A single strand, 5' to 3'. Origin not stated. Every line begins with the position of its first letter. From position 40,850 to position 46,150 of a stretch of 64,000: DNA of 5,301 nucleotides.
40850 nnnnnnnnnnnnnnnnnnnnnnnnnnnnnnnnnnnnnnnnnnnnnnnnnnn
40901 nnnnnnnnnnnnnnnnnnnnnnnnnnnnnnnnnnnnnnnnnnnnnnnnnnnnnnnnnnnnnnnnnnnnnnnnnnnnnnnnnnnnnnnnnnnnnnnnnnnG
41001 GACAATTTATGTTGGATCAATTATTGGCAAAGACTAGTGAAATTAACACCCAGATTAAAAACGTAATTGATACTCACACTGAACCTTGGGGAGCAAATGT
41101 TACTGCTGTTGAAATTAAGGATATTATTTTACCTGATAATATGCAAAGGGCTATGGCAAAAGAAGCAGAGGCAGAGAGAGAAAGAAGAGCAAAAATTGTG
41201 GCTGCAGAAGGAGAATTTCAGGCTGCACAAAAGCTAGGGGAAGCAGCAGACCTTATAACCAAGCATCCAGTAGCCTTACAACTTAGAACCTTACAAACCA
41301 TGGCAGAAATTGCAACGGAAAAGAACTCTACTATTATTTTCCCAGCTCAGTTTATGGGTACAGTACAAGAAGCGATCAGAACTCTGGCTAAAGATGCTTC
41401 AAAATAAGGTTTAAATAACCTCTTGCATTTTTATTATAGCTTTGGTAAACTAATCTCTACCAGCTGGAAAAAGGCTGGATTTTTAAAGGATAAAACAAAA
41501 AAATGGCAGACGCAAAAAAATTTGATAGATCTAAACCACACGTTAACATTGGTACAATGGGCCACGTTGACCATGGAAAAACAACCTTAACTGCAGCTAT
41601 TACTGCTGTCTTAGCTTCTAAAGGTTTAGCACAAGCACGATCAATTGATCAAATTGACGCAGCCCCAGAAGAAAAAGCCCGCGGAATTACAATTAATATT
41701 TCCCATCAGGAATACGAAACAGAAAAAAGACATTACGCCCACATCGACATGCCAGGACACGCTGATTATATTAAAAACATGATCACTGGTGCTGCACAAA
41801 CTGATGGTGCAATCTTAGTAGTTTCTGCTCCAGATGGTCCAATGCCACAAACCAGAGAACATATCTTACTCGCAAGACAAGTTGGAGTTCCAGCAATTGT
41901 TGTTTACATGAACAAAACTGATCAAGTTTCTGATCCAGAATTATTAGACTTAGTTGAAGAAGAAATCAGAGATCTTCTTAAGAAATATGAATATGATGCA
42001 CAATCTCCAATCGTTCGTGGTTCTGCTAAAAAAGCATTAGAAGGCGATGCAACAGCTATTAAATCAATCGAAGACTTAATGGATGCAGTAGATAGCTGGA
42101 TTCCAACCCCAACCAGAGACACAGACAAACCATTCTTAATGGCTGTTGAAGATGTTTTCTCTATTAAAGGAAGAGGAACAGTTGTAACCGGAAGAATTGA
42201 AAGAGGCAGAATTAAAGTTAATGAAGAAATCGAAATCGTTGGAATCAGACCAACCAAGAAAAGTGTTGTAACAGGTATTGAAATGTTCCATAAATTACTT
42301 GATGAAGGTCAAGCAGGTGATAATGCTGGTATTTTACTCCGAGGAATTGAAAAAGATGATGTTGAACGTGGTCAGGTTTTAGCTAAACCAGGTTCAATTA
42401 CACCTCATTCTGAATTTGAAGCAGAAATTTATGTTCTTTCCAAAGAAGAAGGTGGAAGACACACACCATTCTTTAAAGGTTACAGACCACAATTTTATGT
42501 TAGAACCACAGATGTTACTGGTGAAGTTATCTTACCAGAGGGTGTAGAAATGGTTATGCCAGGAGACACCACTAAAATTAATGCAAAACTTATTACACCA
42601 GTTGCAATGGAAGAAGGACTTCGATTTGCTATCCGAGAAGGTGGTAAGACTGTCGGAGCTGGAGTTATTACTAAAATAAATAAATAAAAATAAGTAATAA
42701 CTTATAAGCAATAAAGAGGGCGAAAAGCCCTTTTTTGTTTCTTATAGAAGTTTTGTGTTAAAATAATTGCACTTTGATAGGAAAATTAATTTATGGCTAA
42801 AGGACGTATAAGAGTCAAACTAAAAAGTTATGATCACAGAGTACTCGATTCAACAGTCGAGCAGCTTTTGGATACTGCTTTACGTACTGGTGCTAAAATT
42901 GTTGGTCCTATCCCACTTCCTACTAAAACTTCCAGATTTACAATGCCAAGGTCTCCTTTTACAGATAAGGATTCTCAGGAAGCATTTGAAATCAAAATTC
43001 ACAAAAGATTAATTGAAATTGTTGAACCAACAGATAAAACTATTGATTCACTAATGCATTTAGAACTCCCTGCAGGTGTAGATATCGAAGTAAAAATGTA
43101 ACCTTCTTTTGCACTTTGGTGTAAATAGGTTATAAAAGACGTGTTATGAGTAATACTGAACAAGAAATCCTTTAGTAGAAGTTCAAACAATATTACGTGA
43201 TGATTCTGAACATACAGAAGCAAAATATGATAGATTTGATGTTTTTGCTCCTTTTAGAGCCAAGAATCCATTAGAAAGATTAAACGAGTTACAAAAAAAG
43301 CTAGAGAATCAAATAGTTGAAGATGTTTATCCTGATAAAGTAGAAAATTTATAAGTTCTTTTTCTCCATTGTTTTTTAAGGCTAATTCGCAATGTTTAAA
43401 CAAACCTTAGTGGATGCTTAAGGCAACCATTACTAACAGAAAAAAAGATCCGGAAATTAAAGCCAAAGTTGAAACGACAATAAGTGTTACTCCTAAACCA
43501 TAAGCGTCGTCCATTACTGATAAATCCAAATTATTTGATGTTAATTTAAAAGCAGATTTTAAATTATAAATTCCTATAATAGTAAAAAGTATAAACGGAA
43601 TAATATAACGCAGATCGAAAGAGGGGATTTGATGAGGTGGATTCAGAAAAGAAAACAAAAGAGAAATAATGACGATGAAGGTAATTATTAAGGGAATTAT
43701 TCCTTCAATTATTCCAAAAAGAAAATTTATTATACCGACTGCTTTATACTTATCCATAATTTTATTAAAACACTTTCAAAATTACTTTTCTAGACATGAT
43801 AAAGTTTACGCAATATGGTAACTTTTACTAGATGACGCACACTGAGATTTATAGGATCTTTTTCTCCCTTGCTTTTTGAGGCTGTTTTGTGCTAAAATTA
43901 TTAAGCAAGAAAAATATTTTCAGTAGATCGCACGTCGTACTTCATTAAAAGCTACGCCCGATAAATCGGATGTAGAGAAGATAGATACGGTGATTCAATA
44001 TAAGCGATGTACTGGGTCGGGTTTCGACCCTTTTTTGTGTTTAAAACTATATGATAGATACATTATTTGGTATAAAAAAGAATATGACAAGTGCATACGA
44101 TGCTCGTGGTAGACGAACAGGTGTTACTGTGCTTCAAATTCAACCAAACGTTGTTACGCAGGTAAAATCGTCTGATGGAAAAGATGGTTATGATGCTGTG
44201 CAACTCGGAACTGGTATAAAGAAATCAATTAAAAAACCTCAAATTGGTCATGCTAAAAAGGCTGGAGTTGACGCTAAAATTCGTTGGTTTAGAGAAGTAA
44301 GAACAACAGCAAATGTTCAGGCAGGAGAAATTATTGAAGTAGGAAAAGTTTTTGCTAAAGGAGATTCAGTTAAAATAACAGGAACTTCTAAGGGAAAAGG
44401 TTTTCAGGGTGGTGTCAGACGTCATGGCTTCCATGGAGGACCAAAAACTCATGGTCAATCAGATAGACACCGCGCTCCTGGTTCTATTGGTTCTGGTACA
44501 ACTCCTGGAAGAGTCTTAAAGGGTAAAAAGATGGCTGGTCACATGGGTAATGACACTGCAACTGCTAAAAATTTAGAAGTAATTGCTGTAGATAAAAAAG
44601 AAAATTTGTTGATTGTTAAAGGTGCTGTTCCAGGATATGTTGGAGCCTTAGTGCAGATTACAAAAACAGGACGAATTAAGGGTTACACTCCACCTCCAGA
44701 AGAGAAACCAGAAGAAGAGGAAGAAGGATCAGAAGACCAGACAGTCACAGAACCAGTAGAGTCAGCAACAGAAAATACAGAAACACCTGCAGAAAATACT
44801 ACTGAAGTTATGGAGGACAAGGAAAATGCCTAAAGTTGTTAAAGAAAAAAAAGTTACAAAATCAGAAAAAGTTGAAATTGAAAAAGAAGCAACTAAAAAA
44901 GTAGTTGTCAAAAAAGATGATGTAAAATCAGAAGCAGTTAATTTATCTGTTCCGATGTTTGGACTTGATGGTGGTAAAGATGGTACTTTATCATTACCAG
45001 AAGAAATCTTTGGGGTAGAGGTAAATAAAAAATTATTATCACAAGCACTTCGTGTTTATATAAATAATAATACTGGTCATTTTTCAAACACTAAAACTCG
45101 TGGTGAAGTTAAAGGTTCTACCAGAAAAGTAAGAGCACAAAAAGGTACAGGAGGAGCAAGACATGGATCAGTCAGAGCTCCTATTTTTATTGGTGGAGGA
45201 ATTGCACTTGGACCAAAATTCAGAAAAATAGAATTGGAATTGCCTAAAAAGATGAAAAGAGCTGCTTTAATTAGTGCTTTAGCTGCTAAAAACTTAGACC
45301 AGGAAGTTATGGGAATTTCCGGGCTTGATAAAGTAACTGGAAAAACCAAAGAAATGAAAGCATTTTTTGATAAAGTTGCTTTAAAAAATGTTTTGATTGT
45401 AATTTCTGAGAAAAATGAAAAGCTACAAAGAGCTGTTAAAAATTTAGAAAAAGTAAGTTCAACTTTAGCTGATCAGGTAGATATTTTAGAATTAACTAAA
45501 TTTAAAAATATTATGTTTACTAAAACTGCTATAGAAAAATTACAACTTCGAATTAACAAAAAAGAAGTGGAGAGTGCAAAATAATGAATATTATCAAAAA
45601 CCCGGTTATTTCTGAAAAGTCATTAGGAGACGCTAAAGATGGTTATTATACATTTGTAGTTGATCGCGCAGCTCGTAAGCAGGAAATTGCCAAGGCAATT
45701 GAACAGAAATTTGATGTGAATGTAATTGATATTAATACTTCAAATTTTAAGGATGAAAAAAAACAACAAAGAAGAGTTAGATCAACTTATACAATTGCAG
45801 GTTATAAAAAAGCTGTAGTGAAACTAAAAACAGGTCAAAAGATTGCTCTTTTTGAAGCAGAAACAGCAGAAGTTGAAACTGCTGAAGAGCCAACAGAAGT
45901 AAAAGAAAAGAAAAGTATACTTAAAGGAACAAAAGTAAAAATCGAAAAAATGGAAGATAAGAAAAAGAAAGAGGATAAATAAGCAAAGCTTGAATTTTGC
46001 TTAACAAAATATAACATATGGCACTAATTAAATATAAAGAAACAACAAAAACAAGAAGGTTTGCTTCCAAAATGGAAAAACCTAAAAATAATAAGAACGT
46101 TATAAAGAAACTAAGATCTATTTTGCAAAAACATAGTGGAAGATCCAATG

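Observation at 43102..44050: Non-ribosomal insertion between rpsJ and rplC bracketed by 37-bp direct repeats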

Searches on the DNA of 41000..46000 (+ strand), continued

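Call 62: search_with_rna_model(model_id=R1, sources=[window, L001, L002, L003, L004, L005, L006, L007, L008, L009, L010, L011, L012, L013, L014, L015, L016, L017, L018, L019, L020, L021, L022, L023, L024, L025, L026, L027, L028, L029, L030, L031, L032, L033, L034, L035, L036, L037, L038, L039, L040, L041, L042, L043, L044, L045, L046, L047, L048, L049, L050, L051, L052, L053, L054, L055, L056, L057, L058, L059, L060, L061, L062, L063, L064, L065, L066, L067, L068, L069, L070, L071, L072, L073, L074, L075, L076, L077, L078, L079, L080, L081, L082, L083, L084, L085, L086, L087, L088, L089, L090, L091, L092, L093, L094, L095, L096, L097, L098, L099], max_evalue=0.01)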
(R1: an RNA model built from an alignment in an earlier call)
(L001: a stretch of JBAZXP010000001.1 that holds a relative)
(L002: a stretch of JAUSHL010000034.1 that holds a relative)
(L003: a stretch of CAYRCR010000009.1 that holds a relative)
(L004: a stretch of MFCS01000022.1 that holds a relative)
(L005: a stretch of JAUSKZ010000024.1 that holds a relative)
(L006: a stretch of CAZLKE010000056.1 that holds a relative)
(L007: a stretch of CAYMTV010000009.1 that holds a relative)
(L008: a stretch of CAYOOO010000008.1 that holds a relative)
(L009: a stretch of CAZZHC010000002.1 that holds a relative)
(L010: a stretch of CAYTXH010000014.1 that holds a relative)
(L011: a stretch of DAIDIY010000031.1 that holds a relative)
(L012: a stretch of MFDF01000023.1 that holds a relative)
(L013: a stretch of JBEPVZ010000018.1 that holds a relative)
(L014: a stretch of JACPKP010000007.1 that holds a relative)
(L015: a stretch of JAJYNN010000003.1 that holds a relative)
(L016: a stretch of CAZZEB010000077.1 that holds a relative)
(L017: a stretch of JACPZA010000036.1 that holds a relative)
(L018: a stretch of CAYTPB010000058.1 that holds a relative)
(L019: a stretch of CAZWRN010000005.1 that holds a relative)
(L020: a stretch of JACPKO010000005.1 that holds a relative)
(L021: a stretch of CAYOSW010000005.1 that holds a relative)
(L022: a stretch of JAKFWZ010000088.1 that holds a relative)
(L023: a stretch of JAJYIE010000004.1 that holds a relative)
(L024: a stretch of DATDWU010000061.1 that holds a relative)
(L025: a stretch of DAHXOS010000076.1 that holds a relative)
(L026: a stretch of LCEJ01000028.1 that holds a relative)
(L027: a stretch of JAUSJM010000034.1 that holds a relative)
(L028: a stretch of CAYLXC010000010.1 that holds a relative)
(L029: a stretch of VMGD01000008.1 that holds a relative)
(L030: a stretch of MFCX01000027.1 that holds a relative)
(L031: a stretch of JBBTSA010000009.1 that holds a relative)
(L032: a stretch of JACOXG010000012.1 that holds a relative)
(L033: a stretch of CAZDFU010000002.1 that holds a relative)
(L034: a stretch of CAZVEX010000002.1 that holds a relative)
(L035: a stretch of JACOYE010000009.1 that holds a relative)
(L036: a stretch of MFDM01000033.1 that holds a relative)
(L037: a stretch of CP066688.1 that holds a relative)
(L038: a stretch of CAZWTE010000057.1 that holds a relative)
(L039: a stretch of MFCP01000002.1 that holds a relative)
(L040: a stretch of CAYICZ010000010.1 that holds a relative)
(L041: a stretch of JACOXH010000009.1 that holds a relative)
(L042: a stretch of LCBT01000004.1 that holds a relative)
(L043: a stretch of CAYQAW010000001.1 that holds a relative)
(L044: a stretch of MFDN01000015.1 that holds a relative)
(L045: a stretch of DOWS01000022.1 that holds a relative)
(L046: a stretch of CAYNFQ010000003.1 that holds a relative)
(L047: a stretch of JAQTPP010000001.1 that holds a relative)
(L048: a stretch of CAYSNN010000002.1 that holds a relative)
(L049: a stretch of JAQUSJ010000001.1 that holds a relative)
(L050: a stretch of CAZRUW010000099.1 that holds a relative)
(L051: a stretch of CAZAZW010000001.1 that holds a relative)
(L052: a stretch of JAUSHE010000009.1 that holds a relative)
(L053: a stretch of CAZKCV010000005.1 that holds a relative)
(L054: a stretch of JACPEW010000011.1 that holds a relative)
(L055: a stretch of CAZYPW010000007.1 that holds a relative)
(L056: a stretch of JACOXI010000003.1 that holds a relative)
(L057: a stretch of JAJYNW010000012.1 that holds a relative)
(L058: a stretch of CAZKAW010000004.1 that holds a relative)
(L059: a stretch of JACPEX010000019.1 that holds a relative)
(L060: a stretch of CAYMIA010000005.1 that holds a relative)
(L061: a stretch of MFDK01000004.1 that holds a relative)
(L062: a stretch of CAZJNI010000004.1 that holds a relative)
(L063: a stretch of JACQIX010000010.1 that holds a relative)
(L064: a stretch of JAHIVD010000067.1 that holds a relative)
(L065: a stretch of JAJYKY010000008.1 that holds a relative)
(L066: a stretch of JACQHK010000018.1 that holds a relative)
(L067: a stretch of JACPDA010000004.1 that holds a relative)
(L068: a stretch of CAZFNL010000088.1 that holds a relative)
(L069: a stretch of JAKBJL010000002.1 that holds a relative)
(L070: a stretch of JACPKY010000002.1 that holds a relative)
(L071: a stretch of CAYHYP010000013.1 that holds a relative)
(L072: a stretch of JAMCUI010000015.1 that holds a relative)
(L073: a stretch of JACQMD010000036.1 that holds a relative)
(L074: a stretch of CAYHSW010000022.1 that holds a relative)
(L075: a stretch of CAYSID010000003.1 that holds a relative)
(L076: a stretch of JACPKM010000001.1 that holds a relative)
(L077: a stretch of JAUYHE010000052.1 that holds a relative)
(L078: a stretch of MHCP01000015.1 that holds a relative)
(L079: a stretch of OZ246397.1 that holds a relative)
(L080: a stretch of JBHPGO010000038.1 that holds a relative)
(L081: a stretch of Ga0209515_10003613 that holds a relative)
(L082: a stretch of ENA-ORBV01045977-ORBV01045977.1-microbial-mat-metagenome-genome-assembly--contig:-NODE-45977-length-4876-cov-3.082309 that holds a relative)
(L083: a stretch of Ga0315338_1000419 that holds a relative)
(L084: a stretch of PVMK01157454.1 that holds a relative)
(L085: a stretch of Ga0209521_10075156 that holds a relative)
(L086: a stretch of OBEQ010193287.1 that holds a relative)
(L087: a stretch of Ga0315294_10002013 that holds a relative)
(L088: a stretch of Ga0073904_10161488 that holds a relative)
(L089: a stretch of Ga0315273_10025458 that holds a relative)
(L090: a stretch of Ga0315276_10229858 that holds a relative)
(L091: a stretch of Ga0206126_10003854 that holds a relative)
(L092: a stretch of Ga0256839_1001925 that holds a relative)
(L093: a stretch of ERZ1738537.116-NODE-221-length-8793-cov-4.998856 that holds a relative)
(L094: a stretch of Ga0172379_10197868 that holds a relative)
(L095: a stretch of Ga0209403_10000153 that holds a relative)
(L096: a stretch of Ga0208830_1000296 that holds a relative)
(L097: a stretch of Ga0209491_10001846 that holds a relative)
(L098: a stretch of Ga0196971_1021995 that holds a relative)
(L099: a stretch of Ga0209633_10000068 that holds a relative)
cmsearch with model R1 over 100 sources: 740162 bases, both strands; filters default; matches with E-value up to 0.01: 56.
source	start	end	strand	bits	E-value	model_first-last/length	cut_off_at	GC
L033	5330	5420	+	94.3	2.3e-16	1-92/92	no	0.45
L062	5903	5993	+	92.4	5.6e-16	1-92/92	no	0.46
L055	4408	4494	+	91.5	8.5e-16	1-92/92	no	0.47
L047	4999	5090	+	89.8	1.9e-15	1-92/92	no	0.49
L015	4472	4563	+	88.6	3.5e-15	1-92/92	no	0.39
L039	2683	2766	+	88.3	4.1e-15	1-92/92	no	0.49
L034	4398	4484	+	87.8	5.2e-15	1-92/92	no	0.45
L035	5025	5112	+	86.8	8.3e-15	1-92/92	no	0.47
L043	5181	5269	+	86.6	9.2e-15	1-92/92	no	0.52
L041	5694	5781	+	86.5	9.3e-15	1-92/92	no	0.51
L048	4742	4835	+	86.5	9.6e-15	1-92/92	no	0.47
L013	2785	2875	+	85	2e-14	1-92/92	no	0.41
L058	4985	5076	+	84.8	2.1e-14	1-92/92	no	0.48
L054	5006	5095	+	84.2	2.9e-14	1-92/92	no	0.46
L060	4406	4501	+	83.4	4.2e-14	1-92/92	no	0.4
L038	3283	3367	+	83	5.2e-14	1-92/92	no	0.52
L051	4752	4836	+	82.8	5.7e-14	1-92/92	no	0.44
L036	4241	4330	+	82.5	6.5e-14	1-92/92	no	0.49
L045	1678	1762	+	82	8.3e-14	1-92/92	no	0.46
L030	4988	5120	+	81.9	8.6e-14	1-92/92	no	0.47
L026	6357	6459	+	81.3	1.1e-13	1-92/92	no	0.46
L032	4385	4473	+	81.2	1.2e-13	1-92/92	no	0.51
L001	4430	4532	+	81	1.3e-13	1-92/92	no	0.43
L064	1773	1860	+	80.9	1.4e-13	1-92/92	no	0.47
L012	4847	4949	+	80.3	1.8e-13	1-92/92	no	0.4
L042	4454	4545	+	79.3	3e-13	1-92/92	no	0.45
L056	4773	4895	+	79.2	3.2e-13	1-92/92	no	0.5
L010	2373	2464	+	78.1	5.3e-13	1-92/92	no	0.45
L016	2825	2916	+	78.1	5.3e-13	1-92/92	no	0.45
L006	540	639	+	78.1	5.3e-13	1-92/92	no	0.47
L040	898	986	+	78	5.6e-13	1-92/92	no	0.51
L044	4403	4487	+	77.5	7.1e-13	1-92/92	no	0.47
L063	4370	4485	+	77.4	7.7e-13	1-92/92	no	0.43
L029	5087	5168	+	77.3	7.8e-13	1-92/92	no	0.49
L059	4401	4487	+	77.2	8.2e-13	1-92/92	no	0.47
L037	4436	4521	+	77.1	8.9e-13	1-92/92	no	0.48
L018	2265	2361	+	76.5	1.2e-12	1-92/92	no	0.43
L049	5023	5107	+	76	1.5e-12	1-92/92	no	0.49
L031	5434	5518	+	74.2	3.5e-12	1-92/92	no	0.46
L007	5068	5207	+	72.5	8e-12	1-92/92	no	0.51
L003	5290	5380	+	71.1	1.5e-11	1-92/92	no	0.44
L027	2706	2820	+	70.8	1.8e-11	1-92/92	no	0.45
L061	4448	4545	+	69.8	2.9e-11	1-92/92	no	0.46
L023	5786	5902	+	68.6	5.1e-11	1-92/92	no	0.43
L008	4564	4658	+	67.9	7.1e-11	1-92/92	no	0.44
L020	3940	4041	+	67.3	9.8e-11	1-92/92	no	0.42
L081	3394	3483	+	66.4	1.5e-10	1-92/92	no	0.43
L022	2499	2594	+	65.9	1.9e-10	1-92/92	no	0.44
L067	4736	4871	+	60.6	2.4e-09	1-92/92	no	0.5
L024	4908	5004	+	60.1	3e-09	1-92/92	no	0.47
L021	4779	4877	+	59.9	3.3e-09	1-92/92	no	0.48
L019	6212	6301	+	59.7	3.8e-09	1-92/92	no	0.46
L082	1758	1857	+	56.5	1.7e-08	1-92/92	no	0.45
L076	4428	4569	+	39.8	5.2e-05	1-92/92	no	0.44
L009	3430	3565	+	31.1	0.0034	1-92/92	no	0.46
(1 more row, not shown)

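Call 64: search_dna_similar(query=window:43102-43900:+, collection=phages, mode=distant, max_rows=5)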
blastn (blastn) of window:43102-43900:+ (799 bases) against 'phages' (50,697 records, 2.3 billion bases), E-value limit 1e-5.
No match.

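Call 65: search_dna_similar(query=window:43102-43900:+, collection=plasmids, mode=distant, max_rows=5)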
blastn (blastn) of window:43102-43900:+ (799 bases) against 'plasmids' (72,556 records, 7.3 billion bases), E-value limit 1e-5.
No match.

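Call 68: search_rna_families(sources=[L050, L065, L071, L075, L069, L068], threshold=evalue, max_evalue=1)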
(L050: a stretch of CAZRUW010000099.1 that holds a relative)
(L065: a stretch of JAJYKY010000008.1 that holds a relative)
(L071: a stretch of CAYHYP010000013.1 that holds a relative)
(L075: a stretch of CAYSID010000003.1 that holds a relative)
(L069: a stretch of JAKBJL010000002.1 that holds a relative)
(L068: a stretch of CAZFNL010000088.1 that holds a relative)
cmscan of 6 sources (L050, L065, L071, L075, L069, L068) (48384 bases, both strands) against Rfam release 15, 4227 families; matches with E-value up to 1: 0.
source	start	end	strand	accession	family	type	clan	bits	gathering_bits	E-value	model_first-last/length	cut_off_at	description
